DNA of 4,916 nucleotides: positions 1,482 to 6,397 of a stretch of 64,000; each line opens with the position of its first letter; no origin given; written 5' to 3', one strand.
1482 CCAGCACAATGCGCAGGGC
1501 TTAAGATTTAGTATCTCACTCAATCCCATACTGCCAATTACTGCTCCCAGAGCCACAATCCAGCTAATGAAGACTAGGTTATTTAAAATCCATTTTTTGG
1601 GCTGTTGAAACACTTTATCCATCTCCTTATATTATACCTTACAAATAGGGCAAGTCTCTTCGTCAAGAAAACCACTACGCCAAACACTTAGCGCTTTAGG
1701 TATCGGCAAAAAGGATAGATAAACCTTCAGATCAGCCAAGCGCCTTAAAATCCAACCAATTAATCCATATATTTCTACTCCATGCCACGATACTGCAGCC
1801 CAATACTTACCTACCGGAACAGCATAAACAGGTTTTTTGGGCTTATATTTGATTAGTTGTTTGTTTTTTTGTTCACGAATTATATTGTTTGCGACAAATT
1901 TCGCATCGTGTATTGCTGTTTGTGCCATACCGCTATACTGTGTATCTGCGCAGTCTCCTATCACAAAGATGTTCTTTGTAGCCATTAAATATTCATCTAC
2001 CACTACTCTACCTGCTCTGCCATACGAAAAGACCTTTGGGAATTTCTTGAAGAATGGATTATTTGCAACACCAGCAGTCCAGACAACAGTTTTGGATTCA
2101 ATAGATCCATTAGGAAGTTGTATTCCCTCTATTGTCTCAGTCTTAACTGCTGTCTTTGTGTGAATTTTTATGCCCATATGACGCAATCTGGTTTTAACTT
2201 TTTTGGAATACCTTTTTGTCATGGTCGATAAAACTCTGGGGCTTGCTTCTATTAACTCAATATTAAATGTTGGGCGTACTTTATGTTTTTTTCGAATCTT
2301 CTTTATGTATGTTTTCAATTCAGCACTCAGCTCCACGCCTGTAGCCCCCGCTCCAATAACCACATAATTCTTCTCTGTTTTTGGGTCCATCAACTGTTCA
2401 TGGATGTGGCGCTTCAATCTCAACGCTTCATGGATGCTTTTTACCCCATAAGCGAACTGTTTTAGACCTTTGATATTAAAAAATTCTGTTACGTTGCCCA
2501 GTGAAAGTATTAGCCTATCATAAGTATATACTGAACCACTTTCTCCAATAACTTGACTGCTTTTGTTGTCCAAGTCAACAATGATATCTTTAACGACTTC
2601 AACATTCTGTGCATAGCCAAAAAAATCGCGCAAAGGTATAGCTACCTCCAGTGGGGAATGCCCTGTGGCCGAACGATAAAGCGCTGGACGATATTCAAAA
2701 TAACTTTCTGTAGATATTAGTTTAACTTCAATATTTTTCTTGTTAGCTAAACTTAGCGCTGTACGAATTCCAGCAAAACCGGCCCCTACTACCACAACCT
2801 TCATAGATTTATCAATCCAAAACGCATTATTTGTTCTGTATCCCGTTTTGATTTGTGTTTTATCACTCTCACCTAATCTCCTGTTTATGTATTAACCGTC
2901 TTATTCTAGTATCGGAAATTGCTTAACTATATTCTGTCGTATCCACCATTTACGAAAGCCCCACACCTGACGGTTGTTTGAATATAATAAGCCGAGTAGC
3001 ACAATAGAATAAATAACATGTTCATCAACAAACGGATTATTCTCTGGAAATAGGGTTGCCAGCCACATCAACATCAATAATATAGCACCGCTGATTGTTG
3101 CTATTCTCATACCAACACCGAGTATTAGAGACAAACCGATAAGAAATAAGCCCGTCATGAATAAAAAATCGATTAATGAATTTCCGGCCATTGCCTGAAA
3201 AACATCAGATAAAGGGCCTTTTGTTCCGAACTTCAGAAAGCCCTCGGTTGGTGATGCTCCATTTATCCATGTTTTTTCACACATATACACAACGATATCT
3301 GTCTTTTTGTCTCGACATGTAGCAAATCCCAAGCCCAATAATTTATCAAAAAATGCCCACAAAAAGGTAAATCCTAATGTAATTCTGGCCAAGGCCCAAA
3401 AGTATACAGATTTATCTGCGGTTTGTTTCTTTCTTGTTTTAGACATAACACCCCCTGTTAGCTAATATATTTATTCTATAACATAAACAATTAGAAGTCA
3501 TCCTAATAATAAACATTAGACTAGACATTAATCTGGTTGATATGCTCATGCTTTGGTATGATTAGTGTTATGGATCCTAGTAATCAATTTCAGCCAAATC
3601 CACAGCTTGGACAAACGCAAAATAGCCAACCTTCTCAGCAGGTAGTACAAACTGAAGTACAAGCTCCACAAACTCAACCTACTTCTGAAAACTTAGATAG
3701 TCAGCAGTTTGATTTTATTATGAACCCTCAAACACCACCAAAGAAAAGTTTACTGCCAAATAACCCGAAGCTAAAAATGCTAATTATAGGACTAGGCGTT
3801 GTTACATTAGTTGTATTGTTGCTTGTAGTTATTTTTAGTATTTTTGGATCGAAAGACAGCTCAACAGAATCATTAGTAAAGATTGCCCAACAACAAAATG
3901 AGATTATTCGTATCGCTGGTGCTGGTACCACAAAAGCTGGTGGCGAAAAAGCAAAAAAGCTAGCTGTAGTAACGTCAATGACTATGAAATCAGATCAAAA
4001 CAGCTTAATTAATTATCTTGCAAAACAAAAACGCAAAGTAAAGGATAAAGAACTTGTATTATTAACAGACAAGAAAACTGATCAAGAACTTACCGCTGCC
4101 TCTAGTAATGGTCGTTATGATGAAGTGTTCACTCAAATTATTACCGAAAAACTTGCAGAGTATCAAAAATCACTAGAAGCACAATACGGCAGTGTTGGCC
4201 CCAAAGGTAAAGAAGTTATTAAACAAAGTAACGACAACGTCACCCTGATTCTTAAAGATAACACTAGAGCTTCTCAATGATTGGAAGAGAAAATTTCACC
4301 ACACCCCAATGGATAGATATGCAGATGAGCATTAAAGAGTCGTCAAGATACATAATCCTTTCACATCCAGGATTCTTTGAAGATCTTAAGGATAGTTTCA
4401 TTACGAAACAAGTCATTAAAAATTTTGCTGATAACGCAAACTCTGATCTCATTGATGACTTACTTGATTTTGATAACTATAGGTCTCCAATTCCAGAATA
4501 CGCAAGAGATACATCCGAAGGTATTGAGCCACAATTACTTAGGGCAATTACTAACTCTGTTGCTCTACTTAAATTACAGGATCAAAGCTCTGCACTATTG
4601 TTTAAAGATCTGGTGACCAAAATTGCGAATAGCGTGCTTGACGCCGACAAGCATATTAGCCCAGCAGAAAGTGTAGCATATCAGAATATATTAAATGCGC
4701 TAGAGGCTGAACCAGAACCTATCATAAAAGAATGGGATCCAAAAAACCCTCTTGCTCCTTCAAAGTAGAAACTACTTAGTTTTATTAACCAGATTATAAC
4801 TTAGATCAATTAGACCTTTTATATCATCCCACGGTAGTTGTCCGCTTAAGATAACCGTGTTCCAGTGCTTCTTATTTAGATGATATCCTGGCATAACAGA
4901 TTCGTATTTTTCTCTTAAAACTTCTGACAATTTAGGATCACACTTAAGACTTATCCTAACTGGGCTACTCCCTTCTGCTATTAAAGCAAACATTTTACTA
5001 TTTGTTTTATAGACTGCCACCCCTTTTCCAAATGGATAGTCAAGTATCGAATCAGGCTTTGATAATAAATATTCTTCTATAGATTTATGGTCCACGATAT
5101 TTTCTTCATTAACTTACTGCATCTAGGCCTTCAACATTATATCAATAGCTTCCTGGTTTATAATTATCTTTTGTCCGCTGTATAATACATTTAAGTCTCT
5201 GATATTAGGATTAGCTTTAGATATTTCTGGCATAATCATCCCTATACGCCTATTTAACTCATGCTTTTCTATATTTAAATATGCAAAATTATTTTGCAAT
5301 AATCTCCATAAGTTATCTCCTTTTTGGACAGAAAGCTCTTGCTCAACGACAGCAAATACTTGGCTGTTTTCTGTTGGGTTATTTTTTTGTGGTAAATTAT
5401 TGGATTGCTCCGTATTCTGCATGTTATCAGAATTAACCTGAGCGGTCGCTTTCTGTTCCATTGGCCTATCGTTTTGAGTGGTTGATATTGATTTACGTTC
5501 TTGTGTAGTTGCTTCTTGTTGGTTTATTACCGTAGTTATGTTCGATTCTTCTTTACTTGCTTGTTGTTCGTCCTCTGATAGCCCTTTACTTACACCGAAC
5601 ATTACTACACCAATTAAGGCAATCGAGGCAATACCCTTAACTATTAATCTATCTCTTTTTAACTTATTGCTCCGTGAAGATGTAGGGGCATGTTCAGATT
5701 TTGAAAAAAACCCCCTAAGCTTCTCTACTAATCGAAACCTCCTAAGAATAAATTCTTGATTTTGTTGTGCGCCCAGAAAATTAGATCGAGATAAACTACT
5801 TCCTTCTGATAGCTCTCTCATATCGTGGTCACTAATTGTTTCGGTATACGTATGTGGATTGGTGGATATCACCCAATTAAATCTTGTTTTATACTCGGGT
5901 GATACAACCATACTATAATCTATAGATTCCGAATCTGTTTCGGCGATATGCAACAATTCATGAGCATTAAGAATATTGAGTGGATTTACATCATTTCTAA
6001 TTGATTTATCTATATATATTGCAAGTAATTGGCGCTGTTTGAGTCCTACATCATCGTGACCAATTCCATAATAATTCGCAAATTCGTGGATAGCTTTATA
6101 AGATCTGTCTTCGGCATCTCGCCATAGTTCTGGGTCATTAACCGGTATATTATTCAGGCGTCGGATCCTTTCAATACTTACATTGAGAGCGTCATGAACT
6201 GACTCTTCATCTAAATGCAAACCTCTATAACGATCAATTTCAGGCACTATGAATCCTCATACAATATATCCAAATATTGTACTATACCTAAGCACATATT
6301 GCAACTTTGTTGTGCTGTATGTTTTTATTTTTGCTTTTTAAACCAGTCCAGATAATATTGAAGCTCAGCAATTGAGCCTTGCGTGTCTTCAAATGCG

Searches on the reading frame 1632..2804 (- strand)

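Call 67: search_protein_families(library=pfam, proteins=[window:1632-2804:-], max_evalue=0.00001)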
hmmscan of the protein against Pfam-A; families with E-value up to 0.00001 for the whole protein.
window:1632-2804:- (390 aa): 4 families
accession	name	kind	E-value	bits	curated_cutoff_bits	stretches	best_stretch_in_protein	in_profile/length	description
PF07992.20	Pyr_redox_2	-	9.5e-44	150.4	26.1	1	1-299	1-289/291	Pyridine nucleotide-disulphide oxidoreductase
PF00070.33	Pyr_redox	-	3.8e-11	43.8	22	1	147-221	2-64/82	Pyridine nucleotide-disulphide oxidoreductase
PF13738.12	Pyr_redox_3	-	1.8e-06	27.8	30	0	134-283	153-305/305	Pyridine nucleotide-disulphide oxidoreductase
PF13454.12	NAD_binding_9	-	5.4e-06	26.9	21.8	0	4-34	1-34/155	FAD-NAD(P)-binding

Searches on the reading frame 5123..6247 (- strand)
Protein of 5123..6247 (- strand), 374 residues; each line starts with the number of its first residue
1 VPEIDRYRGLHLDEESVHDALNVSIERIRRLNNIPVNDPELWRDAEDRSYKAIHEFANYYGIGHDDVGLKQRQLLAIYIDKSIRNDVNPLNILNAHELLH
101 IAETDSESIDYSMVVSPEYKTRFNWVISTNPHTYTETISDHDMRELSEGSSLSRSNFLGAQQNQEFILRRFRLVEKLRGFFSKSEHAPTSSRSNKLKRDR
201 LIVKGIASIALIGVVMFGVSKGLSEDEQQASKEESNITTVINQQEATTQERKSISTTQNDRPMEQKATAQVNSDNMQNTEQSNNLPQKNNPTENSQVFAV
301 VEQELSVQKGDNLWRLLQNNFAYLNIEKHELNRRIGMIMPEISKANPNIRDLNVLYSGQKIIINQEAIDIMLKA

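Call 67: search_protein_families(library=pfam, proteins=[window:5123-6247:-], max_evalue=0.00001)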
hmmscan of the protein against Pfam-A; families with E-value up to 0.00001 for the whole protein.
window:5123-6247:- (374 aa): 1 family
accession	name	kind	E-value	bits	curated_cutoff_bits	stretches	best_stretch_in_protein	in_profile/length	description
PF01476.26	LysM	-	2.2e-06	28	20.9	0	307-363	3-42/43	LysM domain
